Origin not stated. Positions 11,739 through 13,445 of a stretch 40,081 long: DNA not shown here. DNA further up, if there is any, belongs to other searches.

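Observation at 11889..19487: Kinase-less catabolic operon built around a split transketolase: candidate undescribed sugar pathway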

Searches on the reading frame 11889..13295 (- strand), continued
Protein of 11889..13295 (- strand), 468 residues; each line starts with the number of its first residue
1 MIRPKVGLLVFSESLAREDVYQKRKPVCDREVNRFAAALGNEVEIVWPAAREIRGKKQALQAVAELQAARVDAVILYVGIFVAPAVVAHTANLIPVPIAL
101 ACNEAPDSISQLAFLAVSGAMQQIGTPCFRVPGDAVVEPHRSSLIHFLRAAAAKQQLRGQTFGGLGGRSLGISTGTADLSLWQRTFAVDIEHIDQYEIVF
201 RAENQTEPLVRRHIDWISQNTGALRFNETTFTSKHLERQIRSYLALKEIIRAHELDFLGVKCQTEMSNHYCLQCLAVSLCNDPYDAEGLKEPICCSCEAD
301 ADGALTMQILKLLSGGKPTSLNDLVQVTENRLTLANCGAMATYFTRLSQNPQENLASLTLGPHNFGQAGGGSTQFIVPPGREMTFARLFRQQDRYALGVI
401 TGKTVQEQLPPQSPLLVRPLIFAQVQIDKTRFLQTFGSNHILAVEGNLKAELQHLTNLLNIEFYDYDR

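Call 72: find_encoding_contigs(protein=P0106, flank=10000, max_places=1)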
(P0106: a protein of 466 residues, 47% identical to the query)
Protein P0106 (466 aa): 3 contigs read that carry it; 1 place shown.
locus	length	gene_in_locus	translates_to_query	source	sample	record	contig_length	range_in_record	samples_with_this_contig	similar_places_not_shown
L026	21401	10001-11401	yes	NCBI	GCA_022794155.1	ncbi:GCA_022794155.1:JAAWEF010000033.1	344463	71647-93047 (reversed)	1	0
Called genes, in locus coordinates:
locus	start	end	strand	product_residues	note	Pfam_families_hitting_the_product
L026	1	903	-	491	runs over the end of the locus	-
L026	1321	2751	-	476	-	PF00989:PAS, PF08448:PAS_4 (weak), PF13188:PAS_8 (weak), PF07728:AAA_5 (faint), PF13426:PAS_9, PF00158:Sigma54_activat, PF14532:Sigma54_activ_2, PF25601:AAA_lid_14, +1 more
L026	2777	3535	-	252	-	-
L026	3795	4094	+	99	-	-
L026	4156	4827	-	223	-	-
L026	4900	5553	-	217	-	PF00392:GntR, PF07729:FCD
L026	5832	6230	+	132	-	PF12903:DUF3830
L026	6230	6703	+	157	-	-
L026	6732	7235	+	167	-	PF07331:TctB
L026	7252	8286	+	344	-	PF03401:TctC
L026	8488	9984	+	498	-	PF01970:TctA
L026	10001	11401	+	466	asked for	PF02952:Fucose_iso_C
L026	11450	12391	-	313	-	PF00389:2-Hacid_dh, PF02826:2-Hacid_dh_C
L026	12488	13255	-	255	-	PF03328:HpcH_HpaI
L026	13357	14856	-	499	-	PF01970:TctA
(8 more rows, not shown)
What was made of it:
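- Isomerase relatives sit with TctABC tricarboxylate-type transporters (call 72).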
